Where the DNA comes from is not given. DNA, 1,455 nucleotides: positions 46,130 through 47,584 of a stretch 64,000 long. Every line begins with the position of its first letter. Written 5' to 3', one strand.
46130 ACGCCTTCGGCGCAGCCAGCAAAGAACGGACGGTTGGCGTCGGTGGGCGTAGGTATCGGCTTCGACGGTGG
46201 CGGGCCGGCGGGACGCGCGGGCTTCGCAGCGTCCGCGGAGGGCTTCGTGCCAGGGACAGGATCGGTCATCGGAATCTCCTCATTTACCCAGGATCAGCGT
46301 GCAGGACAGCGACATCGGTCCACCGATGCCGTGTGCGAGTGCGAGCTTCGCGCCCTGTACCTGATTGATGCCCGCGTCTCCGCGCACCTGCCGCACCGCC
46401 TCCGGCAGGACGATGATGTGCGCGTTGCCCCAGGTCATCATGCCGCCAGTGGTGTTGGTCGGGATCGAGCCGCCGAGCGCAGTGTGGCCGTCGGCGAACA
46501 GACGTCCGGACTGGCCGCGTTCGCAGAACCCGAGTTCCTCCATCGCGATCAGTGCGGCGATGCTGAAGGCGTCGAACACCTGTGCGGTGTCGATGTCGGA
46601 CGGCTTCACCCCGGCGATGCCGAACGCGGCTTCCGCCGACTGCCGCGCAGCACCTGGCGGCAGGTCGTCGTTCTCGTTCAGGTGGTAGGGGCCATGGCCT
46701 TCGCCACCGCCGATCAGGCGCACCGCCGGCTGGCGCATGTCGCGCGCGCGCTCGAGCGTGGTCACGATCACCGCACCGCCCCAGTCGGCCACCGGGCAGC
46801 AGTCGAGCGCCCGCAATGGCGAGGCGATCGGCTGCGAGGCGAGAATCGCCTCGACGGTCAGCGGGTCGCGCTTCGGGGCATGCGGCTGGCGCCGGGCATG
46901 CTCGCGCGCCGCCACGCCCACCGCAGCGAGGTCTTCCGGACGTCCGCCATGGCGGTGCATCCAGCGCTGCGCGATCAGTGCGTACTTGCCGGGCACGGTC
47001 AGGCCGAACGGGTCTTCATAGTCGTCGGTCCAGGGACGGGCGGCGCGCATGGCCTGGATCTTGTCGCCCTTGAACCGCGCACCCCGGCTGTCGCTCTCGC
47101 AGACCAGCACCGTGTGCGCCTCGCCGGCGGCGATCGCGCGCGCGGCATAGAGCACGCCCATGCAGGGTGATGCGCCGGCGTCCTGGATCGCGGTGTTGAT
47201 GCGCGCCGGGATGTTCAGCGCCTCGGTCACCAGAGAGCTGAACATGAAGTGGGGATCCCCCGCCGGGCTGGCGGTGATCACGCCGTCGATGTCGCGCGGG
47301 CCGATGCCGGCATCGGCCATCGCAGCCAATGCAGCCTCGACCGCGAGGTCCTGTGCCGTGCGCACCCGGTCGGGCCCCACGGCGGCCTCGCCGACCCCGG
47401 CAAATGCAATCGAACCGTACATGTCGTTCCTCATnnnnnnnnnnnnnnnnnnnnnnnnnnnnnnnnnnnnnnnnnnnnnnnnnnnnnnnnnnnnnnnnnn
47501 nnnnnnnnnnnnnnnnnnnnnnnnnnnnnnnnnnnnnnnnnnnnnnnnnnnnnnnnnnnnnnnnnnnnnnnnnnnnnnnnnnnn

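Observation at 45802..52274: Seven-gene operon combining 3-oxoacid CoA-transferase AB, split biotin carboxylase (BCCP, BC, OadA/PycB-type carboxyltransferase) and a thiolase-like/DUF35 pair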

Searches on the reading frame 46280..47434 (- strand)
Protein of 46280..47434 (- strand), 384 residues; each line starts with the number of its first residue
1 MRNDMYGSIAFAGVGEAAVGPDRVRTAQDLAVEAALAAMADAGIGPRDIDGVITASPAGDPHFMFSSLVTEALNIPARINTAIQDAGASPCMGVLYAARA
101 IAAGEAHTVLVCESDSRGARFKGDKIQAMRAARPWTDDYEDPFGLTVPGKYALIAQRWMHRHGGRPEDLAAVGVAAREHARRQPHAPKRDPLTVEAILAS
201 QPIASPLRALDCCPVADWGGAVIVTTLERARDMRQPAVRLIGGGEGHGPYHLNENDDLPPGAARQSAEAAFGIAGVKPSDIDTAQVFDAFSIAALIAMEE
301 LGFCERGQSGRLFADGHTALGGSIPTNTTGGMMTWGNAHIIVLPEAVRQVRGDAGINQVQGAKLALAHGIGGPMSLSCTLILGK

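Call 5: search_protein_families(library=pfam, proteins=[window:46280-47434:-])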
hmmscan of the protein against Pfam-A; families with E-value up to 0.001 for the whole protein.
window:46280-47434:- (384 aa): 2 families
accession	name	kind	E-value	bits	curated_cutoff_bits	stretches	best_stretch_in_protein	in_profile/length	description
PF22691.2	Thiolase_C_1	-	9.6e-45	152.3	28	1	244-384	1-144/144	Thiolase C-terminal domain-like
PF00108.29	Thiolase_N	-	0.00023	21.1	26.4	1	25-113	21-111/260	Thiolase, N-terminal domain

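Call 6: search_protein_families(library=ncbifam, proteins=[window:46280-47434:-])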
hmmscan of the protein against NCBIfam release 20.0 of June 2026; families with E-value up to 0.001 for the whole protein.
window:46280-47434:- (384 aa): 26 families (the best 25 are shown)
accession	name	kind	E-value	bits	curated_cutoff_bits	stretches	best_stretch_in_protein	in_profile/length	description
NF004811.0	PRK06158.1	subfamily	1.3e-89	300.8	421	1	4-383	5-379/384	acetyl-CoA acetyltransferase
NF006010.0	PRK08142.1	subfamily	1.8e-72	244.3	462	1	25-382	23-385/388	thiolase domain-containing protein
NF004720.0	PRK06064.1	subfamily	4.8e-69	233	420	1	9-383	4-386/389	thiolase domain-containing protein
NF005892.0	PRK07855.1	subfamily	1.3e-65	221.8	469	1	6-375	5-383/390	lipid-transfer protein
NF053570.1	AcCoTHIOL_METTL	equivalog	2.6e-53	181.2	600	1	9-382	4-381/385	acetyl-CoA acetyltransferase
NF004810.0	PRK06157.1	equivalog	7.7e-47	160.3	403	1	1-379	1-391/400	acetyl-CoA acetyltransferase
NF004715.0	PRK06059.1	equivalog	1.2e-45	156.2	424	1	9-369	6-385/399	lipid-transfer protein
NF009228.0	PRK12578.1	subfamily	1.3e-45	155.7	485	1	8-382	4-385/387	thiolase domain-containing protein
NF053628.1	BnzsclthlBbsBGT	equivalog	8.2e-43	146.7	750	1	9-375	7-373/389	benzoylsuccinyl-CoA thiolase subunit BbsB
NF006180.0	PRK08313.1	subfamily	1.8e-40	139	514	1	10-383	7-383/389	thiolase domain-containing protein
NF005704.0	PRK07516.1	subfamily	9.3e-40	136.8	412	1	11-372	6-375/389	thiolase domain-containing protein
NF006102.0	PRK08256.1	subfamily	3.4e-39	135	436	1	10-371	6-380/394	lipid-transfer protein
NF004982.0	PRK06365.1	equivalog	1.9e-34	119.5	695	2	29-241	39-253/430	thiolase domain-containing protein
NF004721.0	PRK06065.1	equivalog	1.5e-29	103.1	455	1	10-382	13-391/393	thiolase domain-containing protein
NF004936.0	PRK06289.1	equivalog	8.7e-27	93.9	375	1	26-383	25-402/405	acetyl-CoA acetyltransferase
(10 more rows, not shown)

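Call 54: search_solved_structures(query=window:46280-47434:-, show_alignments=4, max_evalue=0.00001)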
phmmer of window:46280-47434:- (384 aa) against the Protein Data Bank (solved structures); distinct sequences matched with E-value up to 0.00001: 20.
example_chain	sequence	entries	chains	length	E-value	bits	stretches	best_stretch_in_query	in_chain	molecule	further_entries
4u4e_A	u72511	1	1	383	8.8e-68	232.3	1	5-384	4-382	Thiolase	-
6ok1_A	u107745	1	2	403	1.9e-48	168.7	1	6-375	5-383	Lipid-transfer protein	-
7yvy_A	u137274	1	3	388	3.5e-43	151.3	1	11-376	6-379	Acetyl-CoA acetyltransferase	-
9myr_A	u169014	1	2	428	1.2e-39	139.7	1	19-382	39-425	Nonspecific lipid-transfer protein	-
7pxp_C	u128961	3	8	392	1.7e-37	132.6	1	9-375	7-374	Benzoylsuccinyl-CoA thiolase subunit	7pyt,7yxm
6esq_A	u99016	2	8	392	6.4e-36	127.4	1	9-338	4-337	acetoacetyl-CoA thiolase | Acetyl-CoA acetyltransferase thiolase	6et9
6hsj_A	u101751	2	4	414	1.4e-29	106.5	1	28-374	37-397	SCP2-thiolase (type-1)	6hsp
6hrv_A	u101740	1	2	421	1.5e-29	106.5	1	28-374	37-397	SCP2-thiolase (type-1)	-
4yzo_A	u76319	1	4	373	5.6e-25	91.4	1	48-381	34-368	Putative acyl-CoA acyltransferase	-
9skm_I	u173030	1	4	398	2.7e-24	89.2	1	20-382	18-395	2,4-diacetylphloroglucinol biosynthesis protein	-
9skh_I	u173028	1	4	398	5.4e-24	88.2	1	20-382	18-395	2,4-diacetylphloroglucinol biosynthesis protein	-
5m3k_C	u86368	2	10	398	2.3e-21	79.5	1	20-382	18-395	2,4-diacetylphloroglucinol biosynthesis protein PhlC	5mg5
5ab4_A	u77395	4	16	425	1.6e-20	76.8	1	9-382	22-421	SCP2-THIOLASE LIKE PROTEIN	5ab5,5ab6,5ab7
3zbl_A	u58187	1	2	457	1.5e-19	73.6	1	83-360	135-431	3-KETOACYL-COA THIOLASE-LIKE PROTEIN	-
3zbk_A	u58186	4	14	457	1.6e-19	73.5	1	83-360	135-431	3-KETOACYL-COA THIOLASE-LIKE PROTEIN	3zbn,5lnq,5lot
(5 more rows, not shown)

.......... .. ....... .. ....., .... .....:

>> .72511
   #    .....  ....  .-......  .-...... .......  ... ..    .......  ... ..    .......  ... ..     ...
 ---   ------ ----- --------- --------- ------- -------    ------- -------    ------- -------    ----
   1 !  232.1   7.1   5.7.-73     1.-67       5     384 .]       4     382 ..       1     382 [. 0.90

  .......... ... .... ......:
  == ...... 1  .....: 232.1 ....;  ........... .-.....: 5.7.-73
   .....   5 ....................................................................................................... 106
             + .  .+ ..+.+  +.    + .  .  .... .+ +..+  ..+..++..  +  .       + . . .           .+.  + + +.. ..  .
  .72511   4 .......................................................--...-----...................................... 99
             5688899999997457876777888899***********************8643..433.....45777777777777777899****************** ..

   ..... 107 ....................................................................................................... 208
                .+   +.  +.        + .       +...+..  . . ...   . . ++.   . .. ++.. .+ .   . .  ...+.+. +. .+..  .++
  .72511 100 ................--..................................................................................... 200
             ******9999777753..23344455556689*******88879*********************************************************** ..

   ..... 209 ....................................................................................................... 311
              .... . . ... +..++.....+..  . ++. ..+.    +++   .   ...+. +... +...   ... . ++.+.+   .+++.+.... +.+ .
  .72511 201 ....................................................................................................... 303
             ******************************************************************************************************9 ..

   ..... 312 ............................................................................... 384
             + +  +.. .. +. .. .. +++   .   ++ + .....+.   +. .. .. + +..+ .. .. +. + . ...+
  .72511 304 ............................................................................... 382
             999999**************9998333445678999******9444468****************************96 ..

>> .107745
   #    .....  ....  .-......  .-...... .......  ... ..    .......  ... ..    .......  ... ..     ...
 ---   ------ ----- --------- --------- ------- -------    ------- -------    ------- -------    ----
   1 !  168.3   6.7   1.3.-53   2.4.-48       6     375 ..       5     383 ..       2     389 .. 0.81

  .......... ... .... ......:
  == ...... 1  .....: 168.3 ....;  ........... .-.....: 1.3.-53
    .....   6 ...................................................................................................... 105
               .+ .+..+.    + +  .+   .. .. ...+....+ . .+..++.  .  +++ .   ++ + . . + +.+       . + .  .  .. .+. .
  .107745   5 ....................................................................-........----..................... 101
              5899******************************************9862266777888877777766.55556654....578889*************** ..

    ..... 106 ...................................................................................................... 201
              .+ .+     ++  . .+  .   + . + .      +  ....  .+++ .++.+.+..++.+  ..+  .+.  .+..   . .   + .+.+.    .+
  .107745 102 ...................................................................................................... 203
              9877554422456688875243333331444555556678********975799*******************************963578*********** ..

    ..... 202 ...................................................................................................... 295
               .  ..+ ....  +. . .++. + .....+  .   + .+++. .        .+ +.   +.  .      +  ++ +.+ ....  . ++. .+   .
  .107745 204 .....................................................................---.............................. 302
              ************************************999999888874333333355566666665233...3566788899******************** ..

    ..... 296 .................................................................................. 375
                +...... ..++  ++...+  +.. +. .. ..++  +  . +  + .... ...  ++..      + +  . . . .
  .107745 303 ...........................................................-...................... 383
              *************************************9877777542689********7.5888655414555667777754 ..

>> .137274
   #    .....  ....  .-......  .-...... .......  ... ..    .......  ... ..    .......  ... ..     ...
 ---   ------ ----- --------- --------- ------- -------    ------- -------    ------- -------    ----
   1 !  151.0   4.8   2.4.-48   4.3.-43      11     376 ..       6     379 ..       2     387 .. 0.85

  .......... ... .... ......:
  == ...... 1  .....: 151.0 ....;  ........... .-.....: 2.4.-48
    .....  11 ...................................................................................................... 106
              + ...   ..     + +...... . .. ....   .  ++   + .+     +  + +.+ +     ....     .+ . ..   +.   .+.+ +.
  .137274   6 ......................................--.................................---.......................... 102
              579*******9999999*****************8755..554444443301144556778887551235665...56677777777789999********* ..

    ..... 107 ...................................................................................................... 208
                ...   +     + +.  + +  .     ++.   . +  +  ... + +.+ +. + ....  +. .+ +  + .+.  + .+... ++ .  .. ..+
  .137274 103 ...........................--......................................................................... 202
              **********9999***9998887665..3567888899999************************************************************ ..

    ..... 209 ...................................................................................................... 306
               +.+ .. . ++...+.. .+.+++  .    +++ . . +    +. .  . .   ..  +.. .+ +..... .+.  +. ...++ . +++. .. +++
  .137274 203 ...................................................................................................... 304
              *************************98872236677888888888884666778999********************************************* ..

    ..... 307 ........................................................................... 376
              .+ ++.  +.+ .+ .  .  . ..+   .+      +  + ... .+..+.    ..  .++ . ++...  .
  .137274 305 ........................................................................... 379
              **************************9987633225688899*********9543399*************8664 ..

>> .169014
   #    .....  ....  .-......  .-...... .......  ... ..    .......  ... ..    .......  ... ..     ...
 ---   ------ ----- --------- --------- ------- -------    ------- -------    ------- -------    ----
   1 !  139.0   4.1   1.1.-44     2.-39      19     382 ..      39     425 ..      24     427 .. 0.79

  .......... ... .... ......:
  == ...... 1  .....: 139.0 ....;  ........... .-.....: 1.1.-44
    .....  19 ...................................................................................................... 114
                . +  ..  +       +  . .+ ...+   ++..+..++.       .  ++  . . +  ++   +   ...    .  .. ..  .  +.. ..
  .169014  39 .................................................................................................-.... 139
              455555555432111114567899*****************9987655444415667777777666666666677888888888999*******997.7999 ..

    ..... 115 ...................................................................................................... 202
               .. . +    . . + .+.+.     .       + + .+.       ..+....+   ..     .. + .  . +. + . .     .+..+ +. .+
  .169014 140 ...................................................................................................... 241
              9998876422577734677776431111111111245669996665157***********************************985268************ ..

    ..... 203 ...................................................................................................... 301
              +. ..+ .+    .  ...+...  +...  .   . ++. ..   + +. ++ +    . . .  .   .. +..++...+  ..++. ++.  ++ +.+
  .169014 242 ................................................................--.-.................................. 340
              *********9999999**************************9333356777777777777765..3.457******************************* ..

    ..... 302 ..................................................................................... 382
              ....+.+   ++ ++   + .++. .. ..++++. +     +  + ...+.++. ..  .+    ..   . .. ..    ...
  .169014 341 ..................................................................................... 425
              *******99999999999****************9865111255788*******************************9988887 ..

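Call 74: find_homologous_proteins(query=window:46280-47434:-, max_evalue=1e-40)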
Query window:46280-47434:- (384 aa): 215 proteins with E <= 1e-40 among 8000 candidates; the best 120 are listed.
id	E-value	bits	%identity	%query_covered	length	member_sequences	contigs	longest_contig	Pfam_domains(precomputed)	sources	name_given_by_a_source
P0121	1.3e-248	842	100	99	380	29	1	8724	PF22691.3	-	-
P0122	5.4e-229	778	90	100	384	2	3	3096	PF00108.30,PF22691.3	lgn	-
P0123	1.6e-212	724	82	100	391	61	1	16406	PF22691.3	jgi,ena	-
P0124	5.5e-212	722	82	100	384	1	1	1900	PF00108.30,PF22691.3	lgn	-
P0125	5.5e-206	702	80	100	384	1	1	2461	PF00108.30,PF22691.3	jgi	jgi:acetyl-CoA acetyltransferase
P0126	8.0e-206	702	82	100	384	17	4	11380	PF00108.30,PF22691.3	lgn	-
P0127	1.6e-204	697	83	99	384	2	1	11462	PF22691.3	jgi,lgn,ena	-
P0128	2.0e-204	697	79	99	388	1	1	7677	PF00108.30,PF22691.3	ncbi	-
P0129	1.3e-202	691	80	99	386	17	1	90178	PF22691.3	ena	-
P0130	7.4e-202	688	81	99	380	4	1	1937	PF22691.3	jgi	jgi:acetyl-CoA acetyltransferase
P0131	8.6e-201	685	81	99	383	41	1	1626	PF00108.30,PF22691.3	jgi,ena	jgi:acetyl-CoA acetyltransferase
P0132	1.8e-200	684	81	99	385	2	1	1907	PF00108.30,PF22691.3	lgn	-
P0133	4.8e-200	682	78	99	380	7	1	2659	PF00108.30,PF22691.3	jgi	-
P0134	1.2e-196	671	79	99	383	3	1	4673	PF00108.30,PF22691.3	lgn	-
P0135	2.1e-196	671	80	98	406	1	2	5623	PF00108.30,PF22691.3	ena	-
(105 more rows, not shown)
